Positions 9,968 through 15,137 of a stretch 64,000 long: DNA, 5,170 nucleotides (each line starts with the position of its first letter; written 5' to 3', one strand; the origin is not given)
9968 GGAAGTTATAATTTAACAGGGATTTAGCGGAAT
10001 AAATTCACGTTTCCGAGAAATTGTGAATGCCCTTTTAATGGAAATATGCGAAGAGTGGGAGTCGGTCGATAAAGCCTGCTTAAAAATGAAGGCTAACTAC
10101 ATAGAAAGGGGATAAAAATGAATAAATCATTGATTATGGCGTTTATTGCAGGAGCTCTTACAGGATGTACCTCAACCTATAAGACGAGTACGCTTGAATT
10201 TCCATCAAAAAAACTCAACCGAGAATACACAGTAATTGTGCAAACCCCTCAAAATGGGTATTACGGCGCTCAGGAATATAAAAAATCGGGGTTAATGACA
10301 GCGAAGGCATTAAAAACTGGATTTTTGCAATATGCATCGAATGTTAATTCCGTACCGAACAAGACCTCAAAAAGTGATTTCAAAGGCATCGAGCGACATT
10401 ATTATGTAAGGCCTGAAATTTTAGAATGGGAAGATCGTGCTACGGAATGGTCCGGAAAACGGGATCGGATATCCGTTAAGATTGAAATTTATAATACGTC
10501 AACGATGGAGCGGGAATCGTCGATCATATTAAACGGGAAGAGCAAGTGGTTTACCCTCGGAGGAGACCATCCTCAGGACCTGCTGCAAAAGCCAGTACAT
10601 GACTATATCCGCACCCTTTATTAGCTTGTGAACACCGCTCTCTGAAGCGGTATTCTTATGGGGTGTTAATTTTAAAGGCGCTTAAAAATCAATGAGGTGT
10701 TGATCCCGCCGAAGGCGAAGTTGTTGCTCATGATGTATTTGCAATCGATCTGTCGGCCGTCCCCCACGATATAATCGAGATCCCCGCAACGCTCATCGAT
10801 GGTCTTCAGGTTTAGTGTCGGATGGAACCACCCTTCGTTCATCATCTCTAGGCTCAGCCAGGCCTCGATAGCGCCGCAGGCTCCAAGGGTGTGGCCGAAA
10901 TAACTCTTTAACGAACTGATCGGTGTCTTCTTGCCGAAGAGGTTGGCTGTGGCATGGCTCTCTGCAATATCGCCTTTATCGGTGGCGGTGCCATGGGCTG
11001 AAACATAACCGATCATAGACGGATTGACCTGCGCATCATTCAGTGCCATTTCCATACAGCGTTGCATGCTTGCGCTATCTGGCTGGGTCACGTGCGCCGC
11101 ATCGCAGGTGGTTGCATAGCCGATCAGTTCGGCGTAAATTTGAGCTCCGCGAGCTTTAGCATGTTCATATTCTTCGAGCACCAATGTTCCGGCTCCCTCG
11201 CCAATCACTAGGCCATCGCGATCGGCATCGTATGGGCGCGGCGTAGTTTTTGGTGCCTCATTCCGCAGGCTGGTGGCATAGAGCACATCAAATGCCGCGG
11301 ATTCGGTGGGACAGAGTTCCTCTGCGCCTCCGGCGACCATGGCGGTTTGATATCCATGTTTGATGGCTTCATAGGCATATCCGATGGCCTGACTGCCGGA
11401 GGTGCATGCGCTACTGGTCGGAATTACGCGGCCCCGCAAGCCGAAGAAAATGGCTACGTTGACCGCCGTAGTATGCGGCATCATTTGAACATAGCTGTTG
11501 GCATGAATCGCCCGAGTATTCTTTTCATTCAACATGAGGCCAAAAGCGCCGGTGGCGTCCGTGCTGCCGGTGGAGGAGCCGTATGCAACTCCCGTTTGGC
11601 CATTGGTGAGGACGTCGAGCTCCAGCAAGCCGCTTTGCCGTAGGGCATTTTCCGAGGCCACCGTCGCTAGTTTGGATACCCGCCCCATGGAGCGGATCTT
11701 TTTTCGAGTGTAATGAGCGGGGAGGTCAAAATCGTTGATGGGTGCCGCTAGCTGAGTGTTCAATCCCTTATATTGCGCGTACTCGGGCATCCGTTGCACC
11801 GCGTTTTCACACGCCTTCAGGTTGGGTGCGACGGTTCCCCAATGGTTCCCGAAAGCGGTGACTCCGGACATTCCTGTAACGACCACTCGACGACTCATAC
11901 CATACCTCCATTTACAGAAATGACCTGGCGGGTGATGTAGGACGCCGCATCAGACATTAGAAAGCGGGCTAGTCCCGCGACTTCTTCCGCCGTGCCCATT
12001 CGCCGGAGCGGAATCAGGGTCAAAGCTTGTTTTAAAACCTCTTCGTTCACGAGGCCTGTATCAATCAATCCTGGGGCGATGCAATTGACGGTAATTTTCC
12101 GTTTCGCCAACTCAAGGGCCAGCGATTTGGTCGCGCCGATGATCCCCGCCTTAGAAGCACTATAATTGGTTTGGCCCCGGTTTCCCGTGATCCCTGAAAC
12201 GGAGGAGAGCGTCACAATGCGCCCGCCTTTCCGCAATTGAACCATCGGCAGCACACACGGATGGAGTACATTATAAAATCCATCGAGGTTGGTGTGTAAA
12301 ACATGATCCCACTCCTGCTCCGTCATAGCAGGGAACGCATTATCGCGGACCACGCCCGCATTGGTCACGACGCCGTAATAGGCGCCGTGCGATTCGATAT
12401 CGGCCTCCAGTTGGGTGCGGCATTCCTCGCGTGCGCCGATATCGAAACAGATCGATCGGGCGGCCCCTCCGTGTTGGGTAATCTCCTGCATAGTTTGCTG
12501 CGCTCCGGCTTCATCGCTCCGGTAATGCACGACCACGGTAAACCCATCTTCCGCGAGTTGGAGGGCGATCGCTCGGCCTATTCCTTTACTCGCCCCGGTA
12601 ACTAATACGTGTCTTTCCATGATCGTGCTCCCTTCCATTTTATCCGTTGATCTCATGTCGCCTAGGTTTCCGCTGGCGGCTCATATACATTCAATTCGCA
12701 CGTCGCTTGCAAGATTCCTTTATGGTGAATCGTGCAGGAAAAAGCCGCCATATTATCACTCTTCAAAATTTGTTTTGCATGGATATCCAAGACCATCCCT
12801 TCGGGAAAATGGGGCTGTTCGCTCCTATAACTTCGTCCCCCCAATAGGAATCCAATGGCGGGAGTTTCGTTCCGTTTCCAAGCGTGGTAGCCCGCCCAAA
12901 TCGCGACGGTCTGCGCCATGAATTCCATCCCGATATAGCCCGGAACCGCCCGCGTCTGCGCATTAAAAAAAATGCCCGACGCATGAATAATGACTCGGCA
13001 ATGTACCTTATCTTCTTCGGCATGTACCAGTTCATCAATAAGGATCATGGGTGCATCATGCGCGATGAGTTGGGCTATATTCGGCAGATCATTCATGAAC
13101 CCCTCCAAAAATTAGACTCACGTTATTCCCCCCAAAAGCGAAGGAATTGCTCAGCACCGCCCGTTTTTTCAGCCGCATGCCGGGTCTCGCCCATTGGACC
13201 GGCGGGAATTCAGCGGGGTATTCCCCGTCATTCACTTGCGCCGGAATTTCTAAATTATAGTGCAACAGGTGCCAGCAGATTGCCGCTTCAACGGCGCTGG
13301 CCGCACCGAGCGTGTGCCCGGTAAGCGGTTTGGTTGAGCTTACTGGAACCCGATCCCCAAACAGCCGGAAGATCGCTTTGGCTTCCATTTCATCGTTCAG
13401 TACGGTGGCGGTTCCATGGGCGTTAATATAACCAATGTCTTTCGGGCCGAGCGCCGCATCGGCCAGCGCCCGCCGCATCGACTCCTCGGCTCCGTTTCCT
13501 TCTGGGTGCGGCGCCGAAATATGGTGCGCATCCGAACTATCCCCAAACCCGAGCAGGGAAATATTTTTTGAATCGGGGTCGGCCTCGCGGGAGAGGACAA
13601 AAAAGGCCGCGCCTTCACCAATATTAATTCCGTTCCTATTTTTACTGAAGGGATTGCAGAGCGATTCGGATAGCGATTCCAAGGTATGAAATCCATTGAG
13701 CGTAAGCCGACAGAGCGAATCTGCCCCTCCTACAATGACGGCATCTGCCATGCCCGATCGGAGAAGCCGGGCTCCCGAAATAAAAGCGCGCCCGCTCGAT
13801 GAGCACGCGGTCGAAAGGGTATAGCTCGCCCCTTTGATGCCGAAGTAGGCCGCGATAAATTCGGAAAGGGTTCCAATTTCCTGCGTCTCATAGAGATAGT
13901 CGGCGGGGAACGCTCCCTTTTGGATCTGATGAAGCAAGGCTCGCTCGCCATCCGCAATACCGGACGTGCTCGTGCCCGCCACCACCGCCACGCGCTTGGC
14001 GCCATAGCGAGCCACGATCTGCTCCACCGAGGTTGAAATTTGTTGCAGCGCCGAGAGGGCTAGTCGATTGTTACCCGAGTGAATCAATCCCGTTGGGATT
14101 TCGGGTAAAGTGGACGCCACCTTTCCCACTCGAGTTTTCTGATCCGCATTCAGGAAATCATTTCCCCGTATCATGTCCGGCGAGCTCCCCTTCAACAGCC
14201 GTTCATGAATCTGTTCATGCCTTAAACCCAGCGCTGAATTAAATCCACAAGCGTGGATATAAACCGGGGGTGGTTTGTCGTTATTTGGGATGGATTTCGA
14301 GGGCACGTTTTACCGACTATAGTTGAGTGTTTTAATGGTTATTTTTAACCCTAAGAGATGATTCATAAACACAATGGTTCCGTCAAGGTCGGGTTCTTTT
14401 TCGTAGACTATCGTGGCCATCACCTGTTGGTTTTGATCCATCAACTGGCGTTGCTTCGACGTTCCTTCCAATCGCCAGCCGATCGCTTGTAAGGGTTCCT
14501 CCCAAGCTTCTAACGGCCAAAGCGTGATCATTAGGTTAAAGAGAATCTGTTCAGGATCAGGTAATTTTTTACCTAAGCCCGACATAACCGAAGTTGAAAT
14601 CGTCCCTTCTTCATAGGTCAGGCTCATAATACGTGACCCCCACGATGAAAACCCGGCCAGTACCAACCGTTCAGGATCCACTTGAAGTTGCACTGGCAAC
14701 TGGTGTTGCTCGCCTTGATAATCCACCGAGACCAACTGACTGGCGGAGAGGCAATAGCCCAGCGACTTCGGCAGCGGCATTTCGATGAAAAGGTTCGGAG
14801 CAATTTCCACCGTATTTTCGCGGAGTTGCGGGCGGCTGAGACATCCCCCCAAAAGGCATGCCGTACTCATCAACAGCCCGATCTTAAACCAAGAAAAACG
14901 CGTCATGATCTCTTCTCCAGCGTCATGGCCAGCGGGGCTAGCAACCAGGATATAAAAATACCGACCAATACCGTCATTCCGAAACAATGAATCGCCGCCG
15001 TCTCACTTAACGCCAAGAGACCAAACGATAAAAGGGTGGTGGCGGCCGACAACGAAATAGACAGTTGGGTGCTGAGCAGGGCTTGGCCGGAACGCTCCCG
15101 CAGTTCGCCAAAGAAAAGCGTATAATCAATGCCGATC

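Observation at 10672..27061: Aryl polyene type II PKS cluster in gammaproteobacterial order inside a probable Kiritimatiellota genome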

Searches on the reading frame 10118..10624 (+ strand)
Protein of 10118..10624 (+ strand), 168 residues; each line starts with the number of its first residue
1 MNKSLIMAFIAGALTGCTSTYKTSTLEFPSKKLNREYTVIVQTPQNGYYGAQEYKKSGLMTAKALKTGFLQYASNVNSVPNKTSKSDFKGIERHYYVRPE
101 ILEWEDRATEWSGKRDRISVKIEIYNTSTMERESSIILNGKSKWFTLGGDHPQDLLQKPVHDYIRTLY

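Call 4: search_protein_families(library=pfam, proteins=[window:10118-10624:+], max_evalue=0.01)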
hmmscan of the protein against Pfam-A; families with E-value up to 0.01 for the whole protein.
window:10118-10624:+ (168 aa): 1 family
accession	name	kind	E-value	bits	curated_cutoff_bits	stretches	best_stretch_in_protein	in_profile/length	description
PF16105.10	DUF4823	-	1.5e-35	122.6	25.9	1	32-167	2-141/141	Domain of unknown function (DUF4823)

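Call 53: find_encoding_contigs(protein=window:10118-10624:+, flank=6000, max_places=5)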
Protein window:10118-10624:+ (168 aa): no gene with exactly this product is on record in the collection.

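Call 64: find_homologous_proteins(query=window:10118-10624:+, max_evalue=0.00001)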
Query window:10118-10624:+ (168 aa): 453 proteins with E <= 0.00001 among 469 candidates; the best 120 are listed.
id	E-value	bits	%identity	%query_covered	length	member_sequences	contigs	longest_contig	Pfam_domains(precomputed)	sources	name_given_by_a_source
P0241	4.5e-108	376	100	100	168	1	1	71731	PF16105.11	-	-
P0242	4.0e-60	220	66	92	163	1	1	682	PF16105.11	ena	-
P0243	2.3e-56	208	54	100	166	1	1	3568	PF16105.11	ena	-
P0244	3.8e-56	207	56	100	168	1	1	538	PF16105.11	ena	-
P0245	2.3e-54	202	51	100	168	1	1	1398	PF16105.11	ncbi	-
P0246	9.6e-53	196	52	99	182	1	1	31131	PF16105.11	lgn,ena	-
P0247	8.7e-50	187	52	97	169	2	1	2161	PF16105.11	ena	-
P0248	8.5e-44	167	48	98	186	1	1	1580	PF16105.11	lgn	-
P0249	4.4e-41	158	48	92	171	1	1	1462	PF16105.11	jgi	jgi:hypothetical protein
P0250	5.8e-41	158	46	100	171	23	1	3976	PF16105.11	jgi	jgi:Domain of unknown function (DUF4823)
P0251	6.3e-41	158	48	92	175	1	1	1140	PF16105.11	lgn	-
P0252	8.8e-41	157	44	98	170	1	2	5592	PF16105.11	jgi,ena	-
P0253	4.3e-39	152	47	92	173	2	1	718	PF16105.11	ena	-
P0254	5.7e-39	151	47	98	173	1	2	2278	PF16105.11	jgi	jgi:hypothetical protein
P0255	7.3e-39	151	44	100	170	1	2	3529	PF16105.11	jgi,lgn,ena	-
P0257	1.1e-38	151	45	92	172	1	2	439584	PF16105.11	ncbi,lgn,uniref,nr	ncbi:DUF4823 domain-containing protein [Halomonas lysinitropha]|uniref:DUF4823 domain-containing pro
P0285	4.1e-36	142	42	100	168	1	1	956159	PF16105.11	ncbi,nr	ncbi:DUF4823 domain-containing protein [Rhodobacteraceae bacterium NNCM2]|nr:DUF4823 domain-containi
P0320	6.5e-34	135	39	100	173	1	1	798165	PF16105.11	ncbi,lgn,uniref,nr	ncbi:DUF4823 domain-containing protein [Umboniibacter marinipuniceus]|uniref:Uncharacterized protein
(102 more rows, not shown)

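Call 65: find_encoding_contigs(protein=P0246, flank=10000, max_places=2)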
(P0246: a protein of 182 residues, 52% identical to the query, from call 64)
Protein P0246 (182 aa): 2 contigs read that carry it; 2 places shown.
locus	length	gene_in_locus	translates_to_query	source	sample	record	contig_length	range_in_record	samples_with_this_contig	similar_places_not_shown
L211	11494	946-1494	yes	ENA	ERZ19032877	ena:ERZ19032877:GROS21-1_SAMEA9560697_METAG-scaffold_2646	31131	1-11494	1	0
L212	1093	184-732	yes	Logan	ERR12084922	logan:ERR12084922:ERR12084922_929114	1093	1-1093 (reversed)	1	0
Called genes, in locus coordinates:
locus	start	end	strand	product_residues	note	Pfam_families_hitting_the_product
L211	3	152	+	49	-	?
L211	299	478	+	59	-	-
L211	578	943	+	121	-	-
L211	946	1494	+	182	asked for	PF16105:DUF4823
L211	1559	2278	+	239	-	PF00106:adh_short, PF08659:KR, PF13561:adh_short_C2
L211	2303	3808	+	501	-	PF00890:FAD_binding_2 (faint), PF01266:DAO, PF01593:Amino_oxidase, PF12831:FAD_oxidored (weak), PF13450:NAD_binding_8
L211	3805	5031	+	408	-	PF00109:ketoacyl-synt, PF02801:Ketoacyl-synt_C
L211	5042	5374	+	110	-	-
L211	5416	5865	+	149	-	-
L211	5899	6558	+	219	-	-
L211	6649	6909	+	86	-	PF00550:PP-binding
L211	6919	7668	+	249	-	PF01553:Acyltransferase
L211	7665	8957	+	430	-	PF00501:AMP-binding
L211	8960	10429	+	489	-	PF04055:Radical_SAM, PF13186:SPASM, PF22817:ApeP-like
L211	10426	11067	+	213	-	PF03548:LolA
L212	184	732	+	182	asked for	PF16105:DUF4823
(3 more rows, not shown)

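Call 89: find_encoding_contigs(protein=P0257, flank=8000, max_places=1)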
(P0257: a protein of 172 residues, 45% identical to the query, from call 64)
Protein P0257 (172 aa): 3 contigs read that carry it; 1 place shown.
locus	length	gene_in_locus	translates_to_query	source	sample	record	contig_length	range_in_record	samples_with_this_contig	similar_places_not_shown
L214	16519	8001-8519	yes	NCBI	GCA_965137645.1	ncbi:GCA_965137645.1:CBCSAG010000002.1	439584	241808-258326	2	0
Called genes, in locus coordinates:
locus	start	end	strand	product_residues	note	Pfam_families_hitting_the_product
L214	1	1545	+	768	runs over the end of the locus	-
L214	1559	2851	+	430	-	PF01494:FAD_binding_3, PF07992:Pyr_redox_2 (weak), PF01266:DAO (weak), PF04820:Trp_halogenase, PF12831:FAD_oxidored, PF13450:NAD_binding_8 (weak)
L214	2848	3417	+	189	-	PF11659:DUF3261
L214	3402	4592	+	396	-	PF00109:ketoacyl-synt, PF00108:Thiolase_N (faint), PF02801:Ketoacyl-synt_C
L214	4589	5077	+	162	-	PF22817:ApeP-like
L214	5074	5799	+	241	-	PF00106:adh_short, PF08659:KR, PF13561:adh_short_C2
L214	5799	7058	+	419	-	PF00109:ketoacyl-synt, PF00108:Thiolase_N (faint), PF02801:Ketoacyl-synt_C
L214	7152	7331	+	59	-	-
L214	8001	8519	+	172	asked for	PF16105:DUF4823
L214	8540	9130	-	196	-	-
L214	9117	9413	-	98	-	-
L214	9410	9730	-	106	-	PF01527:HTH_Tnp_1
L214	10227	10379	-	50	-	-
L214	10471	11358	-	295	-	PF08450:SGL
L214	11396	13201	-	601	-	PF00920:ILVD_EDD_N, PF24877:ILV_EDD_C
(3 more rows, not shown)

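Call 90: find_encoding_contigs(protein=P0320, flank=8000, max_places=1)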
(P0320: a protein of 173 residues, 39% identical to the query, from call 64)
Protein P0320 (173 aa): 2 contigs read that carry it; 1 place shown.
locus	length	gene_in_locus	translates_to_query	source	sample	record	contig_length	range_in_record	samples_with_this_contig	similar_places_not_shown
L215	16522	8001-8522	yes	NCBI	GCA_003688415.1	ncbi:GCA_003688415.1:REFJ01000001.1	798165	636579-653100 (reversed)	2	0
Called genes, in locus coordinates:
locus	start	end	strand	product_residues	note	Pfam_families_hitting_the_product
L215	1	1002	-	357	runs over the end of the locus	PF01965:DJ-1_PfpI, PF17124:ThiJ_like (faint)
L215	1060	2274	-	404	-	-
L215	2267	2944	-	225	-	PF00072:Response_reg, PF00486:Trans_reg_C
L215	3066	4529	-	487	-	PF00557:Peptidase_M24 (weak)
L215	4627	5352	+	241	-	PF00849:PseudoU_synth_2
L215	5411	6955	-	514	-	PF03806:ABG_transport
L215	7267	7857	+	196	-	-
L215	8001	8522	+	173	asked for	PF16105:DUF4823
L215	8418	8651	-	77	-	-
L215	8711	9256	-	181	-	PF00165:HTH_AraC (faint), PF12833:HTH_18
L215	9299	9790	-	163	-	-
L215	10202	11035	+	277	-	PF10067:DUF2306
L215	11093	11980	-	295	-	PF07676:PD40 (faint)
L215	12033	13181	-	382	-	PF04116:FA_hydroxylase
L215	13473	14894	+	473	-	PF06863:DUF1254, PF06742:DUF1214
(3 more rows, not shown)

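Call 91: find_encoding_contigs(protein=P0285, flank=8000, max_places=1)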
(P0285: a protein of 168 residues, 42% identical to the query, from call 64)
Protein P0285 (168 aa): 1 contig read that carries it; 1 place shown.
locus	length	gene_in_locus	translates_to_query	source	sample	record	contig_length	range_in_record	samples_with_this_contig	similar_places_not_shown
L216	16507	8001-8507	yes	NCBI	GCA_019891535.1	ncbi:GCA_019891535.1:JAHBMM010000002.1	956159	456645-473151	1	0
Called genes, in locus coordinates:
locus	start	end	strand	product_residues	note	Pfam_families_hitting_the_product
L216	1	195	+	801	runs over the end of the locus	PF00890:FAD_binding_2 (faint), PF01266:DAO, PF16350:FAO_M, PF01571:GCV_T, PF08669:GCV_T_C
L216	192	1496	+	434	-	PF00815:Histidinol_dh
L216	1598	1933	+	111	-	PF01740:STAS, PF13466:STAS_2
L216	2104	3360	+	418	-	PF00083:Sugar_tr (weak), PF07690:MFS_1, PF06779:MFS_4, PF07690:MFS_1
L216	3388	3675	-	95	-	PF01329:Pterin_4a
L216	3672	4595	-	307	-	PF00892:EamA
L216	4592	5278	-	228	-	PF01435:Peptidase_M48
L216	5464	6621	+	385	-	PF01966:HD, PF13286:HD_assoc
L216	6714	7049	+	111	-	-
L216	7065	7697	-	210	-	-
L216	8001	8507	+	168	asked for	PF16105:DUF4823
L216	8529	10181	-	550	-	PF06418:CTP_synth_N, PF00117:GATase, PF07722:Peptidase_C26 (weak)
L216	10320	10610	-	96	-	-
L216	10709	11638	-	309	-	PF13847:Methyltransf_31, PF08241:Methyltransf_11, PF08242:Methyltransf_12, PF13649:Methyltransf_25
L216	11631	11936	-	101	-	PF07578:LAB_N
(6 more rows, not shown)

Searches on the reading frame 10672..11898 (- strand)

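Call 4: search_protein_families(library=pfam, proteins=[window:10672-11898:-], max_evalue=0.01)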
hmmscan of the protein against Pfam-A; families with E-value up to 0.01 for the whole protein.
window:10672-11898:- (408 aa): 3 families
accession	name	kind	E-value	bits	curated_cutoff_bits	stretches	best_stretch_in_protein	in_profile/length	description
PF00109.32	ketoacyl-synt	-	4.4e-39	135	20.8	1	3-247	2-252/252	Beta-ketoacyl synthase, N-terminal domain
PF02801.28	Ketoacyl-synt_C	-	3.3e-30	105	20.8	1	255-364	1-118/119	Beta-ketoacyl synthase, C-terminal domain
PF00108.29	Thiolase_N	-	0.0014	18.5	26.4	1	163-199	83-119/260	Thiolase, N-terminal domain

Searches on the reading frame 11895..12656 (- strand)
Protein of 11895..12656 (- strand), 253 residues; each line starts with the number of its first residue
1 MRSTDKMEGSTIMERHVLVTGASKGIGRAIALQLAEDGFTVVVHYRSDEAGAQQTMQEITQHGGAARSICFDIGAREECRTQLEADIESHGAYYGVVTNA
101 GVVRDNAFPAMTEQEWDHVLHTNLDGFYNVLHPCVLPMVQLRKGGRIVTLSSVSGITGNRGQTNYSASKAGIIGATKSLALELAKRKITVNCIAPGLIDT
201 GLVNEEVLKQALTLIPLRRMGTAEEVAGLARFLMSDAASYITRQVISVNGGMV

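Call 4: search_protein_families(library=pfam, proteins=[window:11895-12656:-], max_evalue=0.01)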
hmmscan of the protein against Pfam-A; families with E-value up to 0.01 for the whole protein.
window:11895-12656:- (253 aa): 5 families
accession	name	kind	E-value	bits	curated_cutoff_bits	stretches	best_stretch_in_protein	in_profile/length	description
PF13561.12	adh_short_C2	-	1.5e-55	188.8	27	1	21-252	1-235/236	Enoyl-(Acyl carrier protein) reductase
PF00106.31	adh_short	-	2e-50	171.5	26.6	1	16-206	2-190/195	short chain dehydrogenase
PF08659.16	KR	-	1.2e-21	77.9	22.6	1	17-169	3-153/180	KR domain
PF23441.1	SDR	-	0.0028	17.5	27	1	168-208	166-204/258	SDR-like rossmann domain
PF02882.25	THF_DHG_CYH_C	-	0.0088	15.8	27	0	9-49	31-72/160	Tetrahydrofolate dehydrogenase/cyclohydrolase, NAD(P)-binding domain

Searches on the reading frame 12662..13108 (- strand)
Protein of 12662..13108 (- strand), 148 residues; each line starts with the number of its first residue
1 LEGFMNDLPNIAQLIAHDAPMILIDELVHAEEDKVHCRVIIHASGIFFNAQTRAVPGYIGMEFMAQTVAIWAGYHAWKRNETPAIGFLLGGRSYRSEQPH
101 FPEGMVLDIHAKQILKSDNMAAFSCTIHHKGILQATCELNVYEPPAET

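Call 4: search_protein_families(library=pfam, proteins=[window:12662-13108:-], max_evalue=0.01)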
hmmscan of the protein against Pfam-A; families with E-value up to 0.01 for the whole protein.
window:12662-13108:- (148 aa): 1 family
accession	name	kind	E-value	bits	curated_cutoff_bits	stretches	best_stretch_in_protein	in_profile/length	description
PF22817.2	ApeP-like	-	6.3e-27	94.5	27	1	5-145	1-143/158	ApeP dehydratase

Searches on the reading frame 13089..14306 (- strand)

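Call 4: search_protein_families(library=pfam, proteins=[window:13089-14306:-], max_evalue=0.01)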
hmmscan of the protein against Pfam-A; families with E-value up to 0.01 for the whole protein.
window:13089-14306:- (405 aa): 4 families
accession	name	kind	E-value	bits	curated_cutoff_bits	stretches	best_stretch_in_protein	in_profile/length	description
PF02801.28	Ketoacyl-synt_C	-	2.7e-27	95.6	20.8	1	252-352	5-111/119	Beta-ketoacyl synthase, C-terminal domain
PF00109.32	ketoacyl-synt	-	1.5e-21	77.6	20.8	1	102-242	112-250/252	Beta-ketoacyl synthase, N-terminal domain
PF00108.29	Thiolase_N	-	0.00015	21.7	26.4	1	158-200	75-117/260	Thiolase, N-terminal domain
PF08545.16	ACP_syn_III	-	0.0038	17.5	24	0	164-200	3-39/80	3-Oxoacyl-[acyl-carrier-protein (ACP)] synthase III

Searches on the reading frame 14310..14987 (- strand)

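Call 4: search_protein_families(library=pfam, proteins=[window:14310-14987:-], max_evalue=0.01)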
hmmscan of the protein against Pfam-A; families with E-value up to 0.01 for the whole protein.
window:14310-14987:- (225 aa): 1 family
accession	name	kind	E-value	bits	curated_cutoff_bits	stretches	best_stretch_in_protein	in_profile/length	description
PF11659.14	DUF3261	-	1.8e-35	122.2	22.3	1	81-221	1-136/137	Protein of unknown function (DUF3261)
